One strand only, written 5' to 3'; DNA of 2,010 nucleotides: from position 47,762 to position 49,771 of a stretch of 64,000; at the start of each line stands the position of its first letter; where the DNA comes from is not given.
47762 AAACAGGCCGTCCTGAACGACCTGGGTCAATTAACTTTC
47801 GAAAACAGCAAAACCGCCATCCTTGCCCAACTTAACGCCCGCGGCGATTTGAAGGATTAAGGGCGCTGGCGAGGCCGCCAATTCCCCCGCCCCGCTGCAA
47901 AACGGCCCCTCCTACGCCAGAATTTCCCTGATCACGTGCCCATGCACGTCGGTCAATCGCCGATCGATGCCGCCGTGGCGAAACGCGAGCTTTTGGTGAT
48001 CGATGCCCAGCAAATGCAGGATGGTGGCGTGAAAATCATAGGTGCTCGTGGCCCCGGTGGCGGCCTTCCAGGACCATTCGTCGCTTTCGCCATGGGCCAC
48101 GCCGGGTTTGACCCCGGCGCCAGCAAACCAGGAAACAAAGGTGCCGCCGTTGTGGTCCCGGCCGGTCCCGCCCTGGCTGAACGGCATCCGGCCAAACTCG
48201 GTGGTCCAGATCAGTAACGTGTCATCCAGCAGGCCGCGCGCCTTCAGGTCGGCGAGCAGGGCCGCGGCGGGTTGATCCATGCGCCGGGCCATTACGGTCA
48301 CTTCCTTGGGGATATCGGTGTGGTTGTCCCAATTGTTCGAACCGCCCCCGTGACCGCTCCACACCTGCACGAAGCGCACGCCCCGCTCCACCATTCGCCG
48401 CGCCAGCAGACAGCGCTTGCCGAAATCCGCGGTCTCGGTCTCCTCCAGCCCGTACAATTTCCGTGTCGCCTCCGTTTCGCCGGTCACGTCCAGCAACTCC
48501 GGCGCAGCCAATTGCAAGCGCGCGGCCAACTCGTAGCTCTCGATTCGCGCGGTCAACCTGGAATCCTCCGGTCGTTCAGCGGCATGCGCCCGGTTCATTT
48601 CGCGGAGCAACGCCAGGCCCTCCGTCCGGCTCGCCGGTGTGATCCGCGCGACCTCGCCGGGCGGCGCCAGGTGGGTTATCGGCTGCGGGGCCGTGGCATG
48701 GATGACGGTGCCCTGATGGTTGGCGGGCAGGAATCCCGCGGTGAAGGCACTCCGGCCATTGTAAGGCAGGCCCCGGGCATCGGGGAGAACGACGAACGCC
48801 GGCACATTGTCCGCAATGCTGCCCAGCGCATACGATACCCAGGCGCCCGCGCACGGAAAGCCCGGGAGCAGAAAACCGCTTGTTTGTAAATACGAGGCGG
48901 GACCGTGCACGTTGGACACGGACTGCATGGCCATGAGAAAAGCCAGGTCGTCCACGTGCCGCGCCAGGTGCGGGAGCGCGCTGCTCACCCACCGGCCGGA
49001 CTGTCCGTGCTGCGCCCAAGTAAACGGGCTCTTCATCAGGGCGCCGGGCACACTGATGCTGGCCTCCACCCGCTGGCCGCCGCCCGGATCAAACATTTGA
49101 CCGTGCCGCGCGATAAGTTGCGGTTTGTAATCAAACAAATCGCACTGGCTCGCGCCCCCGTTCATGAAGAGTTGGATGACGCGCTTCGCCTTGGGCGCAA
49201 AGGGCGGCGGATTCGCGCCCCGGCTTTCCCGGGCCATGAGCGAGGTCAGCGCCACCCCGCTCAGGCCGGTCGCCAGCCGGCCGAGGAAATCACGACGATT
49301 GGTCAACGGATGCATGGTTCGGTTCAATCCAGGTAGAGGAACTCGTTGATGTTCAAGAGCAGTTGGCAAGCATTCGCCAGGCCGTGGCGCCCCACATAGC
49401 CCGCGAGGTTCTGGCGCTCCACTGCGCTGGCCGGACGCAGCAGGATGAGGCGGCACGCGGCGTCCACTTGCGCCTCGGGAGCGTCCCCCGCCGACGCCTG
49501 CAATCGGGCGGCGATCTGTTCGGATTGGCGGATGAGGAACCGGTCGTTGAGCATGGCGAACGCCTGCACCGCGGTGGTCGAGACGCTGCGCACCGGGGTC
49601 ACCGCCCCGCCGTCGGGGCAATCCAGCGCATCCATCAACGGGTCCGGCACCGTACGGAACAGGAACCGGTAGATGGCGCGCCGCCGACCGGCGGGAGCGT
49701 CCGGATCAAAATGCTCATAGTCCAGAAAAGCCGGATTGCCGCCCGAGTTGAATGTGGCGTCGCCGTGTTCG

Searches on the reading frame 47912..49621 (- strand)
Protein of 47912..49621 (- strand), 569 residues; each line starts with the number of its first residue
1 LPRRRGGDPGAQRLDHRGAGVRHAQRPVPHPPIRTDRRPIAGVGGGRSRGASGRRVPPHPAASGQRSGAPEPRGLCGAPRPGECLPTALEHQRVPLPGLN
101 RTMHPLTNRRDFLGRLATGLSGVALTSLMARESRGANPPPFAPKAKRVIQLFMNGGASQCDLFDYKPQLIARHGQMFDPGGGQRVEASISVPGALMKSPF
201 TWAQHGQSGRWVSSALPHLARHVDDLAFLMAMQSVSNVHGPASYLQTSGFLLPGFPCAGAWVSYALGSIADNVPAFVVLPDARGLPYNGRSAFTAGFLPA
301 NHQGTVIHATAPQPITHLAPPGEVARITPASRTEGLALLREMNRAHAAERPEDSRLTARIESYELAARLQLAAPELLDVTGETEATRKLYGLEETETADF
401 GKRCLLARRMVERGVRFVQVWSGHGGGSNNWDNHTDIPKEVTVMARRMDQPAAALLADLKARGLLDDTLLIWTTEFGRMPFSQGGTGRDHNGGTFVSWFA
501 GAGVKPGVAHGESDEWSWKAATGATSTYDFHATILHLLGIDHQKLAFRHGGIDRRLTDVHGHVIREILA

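Call 36: search_protein_families(library=pfam, proteins=[window:47912-49621:-], max_evalue=0.001)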
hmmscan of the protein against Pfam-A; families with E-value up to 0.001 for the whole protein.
window:47912-49621:- (569 aa): 1 family
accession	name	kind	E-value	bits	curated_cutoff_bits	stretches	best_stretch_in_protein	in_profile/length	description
PF07394.17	DUF1501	-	3.1e-133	445.2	27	1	145-568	1-390/390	Protein of unknown function (DUF1501)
